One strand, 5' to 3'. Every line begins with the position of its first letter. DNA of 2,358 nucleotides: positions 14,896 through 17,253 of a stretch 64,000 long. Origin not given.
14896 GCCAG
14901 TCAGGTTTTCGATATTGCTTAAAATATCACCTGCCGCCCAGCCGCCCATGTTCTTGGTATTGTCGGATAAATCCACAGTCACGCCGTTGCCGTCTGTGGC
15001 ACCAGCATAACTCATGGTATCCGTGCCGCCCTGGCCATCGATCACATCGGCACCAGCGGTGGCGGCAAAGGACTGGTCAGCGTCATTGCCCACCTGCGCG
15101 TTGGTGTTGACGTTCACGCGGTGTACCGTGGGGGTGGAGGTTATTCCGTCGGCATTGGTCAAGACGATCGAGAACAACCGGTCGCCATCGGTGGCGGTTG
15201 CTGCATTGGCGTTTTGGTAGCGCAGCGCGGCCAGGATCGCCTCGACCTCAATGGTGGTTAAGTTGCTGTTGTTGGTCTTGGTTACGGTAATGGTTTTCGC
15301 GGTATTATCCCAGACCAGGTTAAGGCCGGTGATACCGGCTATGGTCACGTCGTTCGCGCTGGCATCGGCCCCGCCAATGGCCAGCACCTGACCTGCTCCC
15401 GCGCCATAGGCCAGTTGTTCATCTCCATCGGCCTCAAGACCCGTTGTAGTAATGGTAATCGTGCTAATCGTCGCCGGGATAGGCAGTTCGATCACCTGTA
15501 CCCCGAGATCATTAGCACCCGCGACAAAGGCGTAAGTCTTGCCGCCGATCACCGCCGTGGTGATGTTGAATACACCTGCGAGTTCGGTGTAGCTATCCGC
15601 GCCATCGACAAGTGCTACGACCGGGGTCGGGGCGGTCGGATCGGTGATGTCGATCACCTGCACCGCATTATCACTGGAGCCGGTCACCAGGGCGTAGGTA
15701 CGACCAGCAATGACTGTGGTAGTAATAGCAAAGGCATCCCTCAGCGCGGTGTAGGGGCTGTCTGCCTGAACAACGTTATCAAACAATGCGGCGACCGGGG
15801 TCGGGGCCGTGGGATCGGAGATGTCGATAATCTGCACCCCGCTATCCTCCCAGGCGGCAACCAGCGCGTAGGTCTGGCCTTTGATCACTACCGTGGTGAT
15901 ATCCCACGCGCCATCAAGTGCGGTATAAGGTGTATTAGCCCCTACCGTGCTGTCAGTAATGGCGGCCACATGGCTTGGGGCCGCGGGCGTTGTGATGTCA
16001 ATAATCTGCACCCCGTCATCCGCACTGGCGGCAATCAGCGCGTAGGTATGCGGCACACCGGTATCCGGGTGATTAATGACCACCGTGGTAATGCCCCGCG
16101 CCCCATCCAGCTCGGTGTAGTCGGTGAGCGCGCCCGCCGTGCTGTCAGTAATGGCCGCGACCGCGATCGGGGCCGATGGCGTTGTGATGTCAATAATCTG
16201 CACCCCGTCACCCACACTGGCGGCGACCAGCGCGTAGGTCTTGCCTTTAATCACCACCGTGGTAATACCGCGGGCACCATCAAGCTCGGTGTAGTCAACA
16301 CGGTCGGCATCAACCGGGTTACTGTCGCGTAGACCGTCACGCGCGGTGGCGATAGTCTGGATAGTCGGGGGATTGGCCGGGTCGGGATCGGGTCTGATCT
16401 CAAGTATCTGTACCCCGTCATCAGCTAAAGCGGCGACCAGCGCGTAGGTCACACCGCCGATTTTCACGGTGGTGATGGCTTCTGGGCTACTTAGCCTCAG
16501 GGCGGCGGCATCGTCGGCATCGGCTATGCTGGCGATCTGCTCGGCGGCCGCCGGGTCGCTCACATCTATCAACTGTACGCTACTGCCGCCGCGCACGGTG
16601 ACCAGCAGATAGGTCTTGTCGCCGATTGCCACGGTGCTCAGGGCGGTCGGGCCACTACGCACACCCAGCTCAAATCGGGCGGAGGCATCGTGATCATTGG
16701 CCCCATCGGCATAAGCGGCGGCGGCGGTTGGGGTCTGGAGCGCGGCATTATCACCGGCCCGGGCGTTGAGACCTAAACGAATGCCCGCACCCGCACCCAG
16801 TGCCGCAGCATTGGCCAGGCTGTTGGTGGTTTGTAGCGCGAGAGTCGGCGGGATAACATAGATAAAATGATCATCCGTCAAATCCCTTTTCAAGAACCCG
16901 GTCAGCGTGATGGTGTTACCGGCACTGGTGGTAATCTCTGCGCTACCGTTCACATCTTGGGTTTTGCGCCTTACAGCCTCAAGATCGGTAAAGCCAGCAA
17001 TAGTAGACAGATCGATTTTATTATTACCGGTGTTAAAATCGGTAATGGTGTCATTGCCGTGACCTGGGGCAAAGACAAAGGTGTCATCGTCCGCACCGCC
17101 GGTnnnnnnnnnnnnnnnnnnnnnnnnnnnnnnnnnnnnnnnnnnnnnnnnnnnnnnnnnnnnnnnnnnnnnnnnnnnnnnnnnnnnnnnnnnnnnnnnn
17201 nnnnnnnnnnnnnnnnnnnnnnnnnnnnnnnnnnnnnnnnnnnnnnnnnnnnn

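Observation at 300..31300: Eightfold iteration of an RTX beta-roll + LVIVD beta-propeller supermodule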

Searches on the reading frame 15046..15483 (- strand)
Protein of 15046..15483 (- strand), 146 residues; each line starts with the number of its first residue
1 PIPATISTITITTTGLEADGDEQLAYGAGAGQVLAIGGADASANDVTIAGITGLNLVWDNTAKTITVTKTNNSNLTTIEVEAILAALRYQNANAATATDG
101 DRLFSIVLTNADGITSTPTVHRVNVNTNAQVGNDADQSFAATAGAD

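Call 9: search_protein_families(library=pfam, proteins=[window:15046-15483:-], max_evalue=0.1)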
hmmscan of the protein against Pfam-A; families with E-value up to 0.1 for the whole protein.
window:15046-15483:- (146 aa): 1 family
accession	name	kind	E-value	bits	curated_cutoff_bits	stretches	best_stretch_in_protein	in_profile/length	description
PF02509.19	Rota_NS35_C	-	0.091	12.9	27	0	65-110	44-89/173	Rotavirus non-structural protein 35, C-terminal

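Call 11: search_protein_families(library=ncbifam, proteins=[window:15046-15483:-], max_evalue=0.1)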
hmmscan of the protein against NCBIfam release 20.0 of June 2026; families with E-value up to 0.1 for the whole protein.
window:15046-15483:- (146 aa): 0 families

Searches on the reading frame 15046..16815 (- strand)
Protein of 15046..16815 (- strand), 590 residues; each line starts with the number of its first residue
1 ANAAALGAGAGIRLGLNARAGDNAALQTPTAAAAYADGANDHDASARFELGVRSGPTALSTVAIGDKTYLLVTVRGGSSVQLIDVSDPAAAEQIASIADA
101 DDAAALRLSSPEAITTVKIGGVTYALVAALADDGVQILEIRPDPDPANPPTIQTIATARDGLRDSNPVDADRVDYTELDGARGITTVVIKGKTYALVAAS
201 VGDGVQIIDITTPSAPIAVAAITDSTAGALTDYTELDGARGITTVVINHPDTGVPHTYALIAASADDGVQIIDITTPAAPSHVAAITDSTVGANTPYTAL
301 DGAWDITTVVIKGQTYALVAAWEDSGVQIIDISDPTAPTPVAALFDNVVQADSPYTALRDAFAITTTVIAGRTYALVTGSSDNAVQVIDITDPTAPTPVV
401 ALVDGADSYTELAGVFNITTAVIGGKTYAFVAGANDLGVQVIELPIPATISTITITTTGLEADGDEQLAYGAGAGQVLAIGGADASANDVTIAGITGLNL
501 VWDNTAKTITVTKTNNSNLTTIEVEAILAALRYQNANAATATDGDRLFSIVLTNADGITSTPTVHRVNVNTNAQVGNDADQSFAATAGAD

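Call 14: find_homologous_proteins(query=window:15046-16815:-)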
Query window:15046-16815:- (590 aa): 604 proteins with E <= 0.001 among 8000 candidates; the best 120 are listed.
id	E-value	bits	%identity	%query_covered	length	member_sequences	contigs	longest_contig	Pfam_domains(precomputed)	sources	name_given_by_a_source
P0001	4.4e-203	694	39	66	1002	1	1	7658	PF16277.12,PF01177.28,PF03736.23,PF08309.18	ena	-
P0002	2.5e-199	682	40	70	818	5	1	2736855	PF15969.11,PF08309.18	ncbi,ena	-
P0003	3.9e-197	675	42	69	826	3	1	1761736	PF24814.2,PF15969.11,PF08309.18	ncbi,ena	-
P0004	1.4e-191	656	43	74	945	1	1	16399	PF17902.8,PF03736.23,PF24817.2,PF08309.18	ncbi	-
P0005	3.2e-176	606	38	71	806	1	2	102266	PF08309.18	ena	-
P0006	6.2e-166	572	36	71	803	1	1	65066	PF08309.18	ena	-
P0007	1.5e-165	570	41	66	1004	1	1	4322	PF03736.23,PF01887.22,PF08309.18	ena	-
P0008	2.9e-149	517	37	74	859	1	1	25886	PF03736.23,PF08309.18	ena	-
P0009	1.6e-142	494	44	67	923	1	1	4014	PF24814.2,PF08309.18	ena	-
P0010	1.5e-136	475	43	66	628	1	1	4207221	PF07088.17,PF08309.18,PF02081.21,PF16190.12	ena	-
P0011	4.3e-135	470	47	66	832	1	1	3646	PF23609.2,PF16403.12,PF08309.18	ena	-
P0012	5.1e-135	470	35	67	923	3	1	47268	PF02878.23,PF22494.4,PF17881.9,PF08309.18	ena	-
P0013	3.9e-133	463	28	67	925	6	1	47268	PF03736.23,PF08309.18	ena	-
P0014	1.0e-129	452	36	67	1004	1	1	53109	PF08309.18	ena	-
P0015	4.0e-126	440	32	67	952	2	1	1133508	PF03736.23,PF08309.18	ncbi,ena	-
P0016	2.0e-124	435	35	64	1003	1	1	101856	PF08309.18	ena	-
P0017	2.7e-113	398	32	69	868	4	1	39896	PF08309.18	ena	-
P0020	3.6e-109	384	32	88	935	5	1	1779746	PF05694.18,PF03736.23,PF08309.18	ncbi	-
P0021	5.6e-109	384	31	68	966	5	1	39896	PF08309.18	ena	-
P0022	1.0e-108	383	33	66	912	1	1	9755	PF03736.23,PF08309.18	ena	-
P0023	2.0e-108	382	43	56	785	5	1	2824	PF03382.21,PF08309.18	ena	-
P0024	6.7e-108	380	33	76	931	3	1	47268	PF08309.18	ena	-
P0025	3.2e-107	378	46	96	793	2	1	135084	PF03736.23,PF08309.18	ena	-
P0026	3.5e-106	375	34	66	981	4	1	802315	PF03736.23,PF08309.18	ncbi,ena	-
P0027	3.1e-105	371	35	68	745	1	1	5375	PF22494.4,PF14526.12,PF08309.18,PF14202.12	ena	-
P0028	7.8e-104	367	40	68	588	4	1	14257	PF22959.4,PF24814.2,PF03736.23,PF08309.18,PF23098.2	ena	-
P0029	2.0e-101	359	35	67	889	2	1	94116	PF08309.18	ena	-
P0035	5.6e-98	347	47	72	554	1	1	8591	PF19079.6,PF18962.8,PF03736.23,PF22701.4,PF08309.18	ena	-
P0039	9.8e-94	333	46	65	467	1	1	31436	PF08309.18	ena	-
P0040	1.0e-92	330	43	66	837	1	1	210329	PF08309.18,PF16190.12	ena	-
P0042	2.4e-91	326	45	66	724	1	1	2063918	PF08309.18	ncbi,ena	-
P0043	6.9e-91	324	42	78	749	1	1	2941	PF03736.23,PF23722.2,PF08309.18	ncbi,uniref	ncbi:hypothetical protein, partial [Synechococcus sp. UW140]|uniref:hypothetical protein n=1 Tax=Syn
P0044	8.7e-91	324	42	66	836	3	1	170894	PF07088.17,PF08309.18,PF14202.12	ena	-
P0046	1.2e-88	317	35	67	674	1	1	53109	PF08309.18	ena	-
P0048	8.6e-88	314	39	70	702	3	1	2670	PF08309.18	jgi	jgi:hypothetical protein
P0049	1.1e-87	314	44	66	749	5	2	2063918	PF08309.18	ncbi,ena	-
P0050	1.5e-87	313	43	75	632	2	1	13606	PF06949.17,PF03736.23,PF08309.18,PF23098.2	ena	-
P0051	6.1e-87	311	46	67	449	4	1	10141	PF03736.23,PF08309.18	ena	-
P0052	6.2e-87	311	41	67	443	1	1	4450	PF08309.18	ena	-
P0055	4.2e-86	308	39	57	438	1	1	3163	PF03736.23,PF08309.18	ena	-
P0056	1.2e-85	307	41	67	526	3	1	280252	PF03736.23,PF08309.18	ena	-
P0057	4.4e-85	305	48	62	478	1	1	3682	PF03736.23,PF08309.18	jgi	-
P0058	6.7e-85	304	45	66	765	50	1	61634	PF25501.1,PF08309.18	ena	-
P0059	7.8e-85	304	45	67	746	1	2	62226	PF03736.23,PF14481.14,PF07076.18,PF08309.18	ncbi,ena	-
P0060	3.3e-84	302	43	66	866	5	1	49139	PF27332.1,PF03736.23,PF16403.12,PF07012.18,PF08309.18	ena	-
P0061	3.3e-83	299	37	64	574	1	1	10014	PF08309.18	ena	-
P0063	1.6e-82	296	39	66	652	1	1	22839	PF17881.9,PF02494.23,PF27487.1,PF08309.18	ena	-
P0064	2.2e-82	296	39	71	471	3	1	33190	PF03736.23,PF07148.18,PF08309.18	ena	-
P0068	1.8e-80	290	36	83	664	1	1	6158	PF08309.18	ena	-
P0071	4.4e-79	285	35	67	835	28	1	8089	PF08309.18,PF11057.14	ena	-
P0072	4.5e-79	285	37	66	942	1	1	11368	PF10282.16,PF11821.14,PF22352.3,PF03736.23,PF28585.1,PF08309.18,PF01729.26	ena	-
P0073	5.0e-79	285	43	64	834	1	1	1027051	PF08309.18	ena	-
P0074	1.0e-78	284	36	69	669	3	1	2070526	PF16277.12,PF13576.13,PF03736.23,PF02615.20,PF13599.14,PF00805.29,PF08309.18,PF25296.2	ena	-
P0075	1.7e-78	283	41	58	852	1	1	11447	PF08309.18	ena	-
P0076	4.3e-78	282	44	69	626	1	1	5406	PF08309.18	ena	-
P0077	4.7e-78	282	31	65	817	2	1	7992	PF03736.23,PF08309.18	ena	-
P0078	5.4e-78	282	41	75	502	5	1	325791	PF02824.28,PF08309.18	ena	-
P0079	1.0e-77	281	42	66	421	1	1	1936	PF08309.18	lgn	-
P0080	2.2e-77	279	35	83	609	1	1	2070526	PF16277.12,PF13576.13,PF03736.23,PF13599.14,PF00805.29,PF08309.18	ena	-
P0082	1.9e-76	276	41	67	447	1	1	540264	PF08309.18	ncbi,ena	-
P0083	2.2e-76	276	39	70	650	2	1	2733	PF03736.23,PF08309.18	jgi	-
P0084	2.3e-76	276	47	61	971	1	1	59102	PF25059.2,PF00028.24,PF08309.18,PF00041.28,PF16656.12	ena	-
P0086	9.5e-76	274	46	44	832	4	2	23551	PF08309.18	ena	-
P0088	1.7e-75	273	44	57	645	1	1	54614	PF18981.7,PF16403.12,PF08309.18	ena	-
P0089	7.2e-75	271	40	65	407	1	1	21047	PF08309.18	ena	-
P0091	2.0e-74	270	43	75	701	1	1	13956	PF03736.23,PF16403.12,PF08309.18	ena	-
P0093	3.5e-74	269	39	69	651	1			PF06949.17,PF03736.23,PF08309.18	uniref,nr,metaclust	uniref:Hemolysin-type calcium-binding region n=1 Tax=uncultured marine thaumarchaeote KM3_86_G05 Tax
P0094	4.2e-74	269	44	74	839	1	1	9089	PF17963.8,PF17892.8,PF02368.25,PF08309.18,PF00036.39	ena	-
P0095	1.6e-73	267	41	74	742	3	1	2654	PF08309.18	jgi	-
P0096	3.4e-73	266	41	66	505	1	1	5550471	PF03736.23,PF08309.18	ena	-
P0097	5.0e-73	265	42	80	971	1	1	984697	PF16403.12,PF08309.18,PF19854.5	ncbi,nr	ncbi:MAG: LVIVD repeat-containing protein, partial [Cenarchaeum symbiont of Oopsacas minuta]|nr:LVIV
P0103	4.8e-71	259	41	64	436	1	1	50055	PF08309.18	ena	-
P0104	5.1e-71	258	34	87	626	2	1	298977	PF13576.13,PF02843.23,PF21919.3,PF03736.23,PF13599.14,PF00805.29,PF08309.18,PF25296.2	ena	-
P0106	1.1e-70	257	37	70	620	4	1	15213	PF25528.1,PF08309.18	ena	-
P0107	2.2e-70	256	37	74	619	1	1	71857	PF13576.13,PF02843.23,PF03736.23,PF13599.14,PF00805.29,PF08309.18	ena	-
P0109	1.1e-69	254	35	65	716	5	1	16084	PF22494.4,PF08309.18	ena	-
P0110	1.7e-69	253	43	66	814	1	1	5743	PF03736.23,PF16403.12,PF07012.18,PF08309.18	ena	-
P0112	4.6e-69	252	47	67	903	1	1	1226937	PF24814.2,PF08309.18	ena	-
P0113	1.2e-68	251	40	81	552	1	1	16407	PF08710.18,PF08309.18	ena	-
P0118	5.8e-68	248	33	60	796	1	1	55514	PF08309.18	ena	-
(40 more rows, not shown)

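Call 53: find_encoding_contigs(protein=P0025, flank=10000, max_places=3)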
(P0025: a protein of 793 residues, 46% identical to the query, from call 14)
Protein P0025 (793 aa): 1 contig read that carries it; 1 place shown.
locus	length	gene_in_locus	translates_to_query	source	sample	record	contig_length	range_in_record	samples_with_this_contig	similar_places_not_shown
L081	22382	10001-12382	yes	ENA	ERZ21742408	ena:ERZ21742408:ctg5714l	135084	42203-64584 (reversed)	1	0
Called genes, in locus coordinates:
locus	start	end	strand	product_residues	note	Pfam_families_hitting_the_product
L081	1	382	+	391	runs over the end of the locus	PF02687:FtsX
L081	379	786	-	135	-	-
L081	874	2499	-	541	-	PF00342:PGI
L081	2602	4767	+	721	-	PF01262:AlaDh_PNT_C (faint), PF09335:VTT_dom, PF00890:FAD_binding_2 (faint), PF01134:GIDA (weak), PF07992:Pyr_redox_2, PF13738:Pyr_redox_3 (weak), PF00070:Pyr_redox, PF02852:Pyr_redox_dim, +1 more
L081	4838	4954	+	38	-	-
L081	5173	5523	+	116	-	-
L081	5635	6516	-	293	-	PF01435:Peptidase_M48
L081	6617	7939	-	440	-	PF06965:Na_H_antiport_1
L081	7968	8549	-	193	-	PF00574:CLP_protease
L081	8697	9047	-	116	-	-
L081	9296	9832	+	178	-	-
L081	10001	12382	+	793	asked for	PF08309:LVIVD (faint), PF03736:EPTP (faint)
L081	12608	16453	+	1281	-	PF17803:Cadherin_4, PF08309:LVIVD (faint), PF13088:BNR_2 (faint)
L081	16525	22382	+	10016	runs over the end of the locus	-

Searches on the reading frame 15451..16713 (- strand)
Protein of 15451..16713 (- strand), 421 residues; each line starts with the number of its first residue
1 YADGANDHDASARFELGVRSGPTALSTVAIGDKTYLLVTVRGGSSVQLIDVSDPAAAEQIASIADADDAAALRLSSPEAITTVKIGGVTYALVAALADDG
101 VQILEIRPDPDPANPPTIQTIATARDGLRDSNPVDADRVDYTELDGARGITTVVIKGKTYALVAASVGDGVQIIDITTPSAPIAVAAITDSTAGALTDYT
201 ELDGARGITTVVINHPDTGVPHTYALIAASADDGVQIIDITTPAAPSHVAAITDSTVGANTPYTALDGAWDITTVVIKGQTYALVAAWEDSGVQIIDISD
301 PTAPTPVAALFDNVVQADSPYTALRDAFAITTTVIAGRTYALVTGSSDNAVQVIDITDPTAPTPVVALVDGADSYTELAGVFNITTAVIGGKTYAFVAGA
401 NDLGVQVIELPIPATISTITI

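Call 9: search_protein_families(library=pfam, proteins=[window:15451-16713:-], max_evalue=0.1)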
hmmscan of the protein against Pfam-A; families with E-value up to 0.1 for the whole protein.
window:15451-16713:- (421 aa): 5 families
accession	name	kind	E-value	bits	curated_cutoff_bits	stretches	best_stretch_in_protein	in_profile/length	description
PF08309.17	LVIVD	-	7.2e-09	35.3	20.2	1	275-305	7-35/42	LVIVD repeat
PF23946.1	DUF7280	-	0.0044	17.8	27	1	308-363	43-96/112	Family of unknown function (DUF7280)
PF03736.22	EPTP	-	0.008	16.7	21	0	19-45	11-36/42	EPTP domain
PF06949.16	DUF1292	-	0.043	15.1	24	0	79-109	10-47/75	Protein of unknown function (DUF1292)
PF13740.12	ACT_6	-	0.098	13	23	0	87-107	14-34/76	ACT domain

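Call 11: search_protein_families(library=ncbifam, proteins=[window:15451-16713:-], max_evalue=0.1)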
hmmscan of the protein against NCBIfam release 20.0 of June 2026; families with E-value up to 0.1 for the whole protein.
window:15451-16713:- (421 aa): 2 families
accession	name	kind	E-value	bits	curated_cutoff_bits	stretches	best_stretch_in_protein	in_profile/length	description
TIGR04312.1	choice_anch_B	subfamily_domain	2.2e-17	63.4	100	3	156-368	42-224/364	choice-of-anchor B family protein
NF038117.1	choice_anch_I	subfamily_domain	6.4e-13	48.4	300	0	149-198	383-428/458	choice-of-anchor I family protein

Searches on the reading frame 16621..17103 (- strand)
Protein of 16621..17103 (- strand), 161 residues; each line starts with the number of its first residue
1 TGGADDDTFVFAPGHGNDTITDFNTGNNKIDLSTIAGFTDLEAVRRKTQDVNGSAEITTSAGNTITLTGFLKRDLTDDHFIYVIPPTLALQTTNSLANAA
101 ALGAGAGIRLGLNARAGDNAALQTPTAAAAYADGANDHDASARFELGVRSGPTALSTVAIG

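Call 9: search_protein_families(library=pfam, proteins=[window:16621-17103:-], max_evalue=0.1)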
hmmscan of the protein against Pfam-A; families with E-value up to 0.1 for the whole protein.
window:16621-17103:- (161 aa): 2 families
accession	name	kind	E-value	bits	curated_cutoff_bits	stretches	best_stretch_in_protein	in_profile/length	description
PF08548.17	Peptidase_M10_C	-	0.00064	20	20.7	1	6-52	98-150/193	Peptidase M10 serralysin C terminal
PF25222.1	DUF7840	-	0.03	14.4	27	1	45-148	100-192/224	Domain of unknown function (DUF7840)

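Call 11: search_protein_families(library=ncbifam, proteins=[window:16621-17103:-], max_evalue=0.1)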
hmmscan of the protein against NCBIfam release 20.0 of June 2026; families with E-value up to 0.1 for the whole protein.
window:16621-17103:- (161 aa): 5 families
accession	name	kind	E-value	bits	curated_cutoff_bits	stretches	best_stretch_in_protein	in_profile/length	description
NF052454.1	BtaGlycanEglC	equivalog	2.5e-05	23.4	700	1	1-84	131-212/459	endo-1,3-1,4-beta-glycanase EglC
NF035945.1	Zn_serralysin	subfamily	0.00019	20.7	500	1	1-38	359-402/462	serralysin family metalloprotease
NF050046.1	PueAB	exception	0.00043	18.8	670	1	4-81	539-614/616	polyurethane esterase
NF033943.0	RTX_toxin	subfamily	0.0014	16.9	1000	1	2-73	792-859/930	RTX family hemolysin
TIGR03661.1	T1SS_VCA0849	domain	0.008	17.3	17.6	0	18-35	1-19/91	type I secretion C-terminal target domain-containing protein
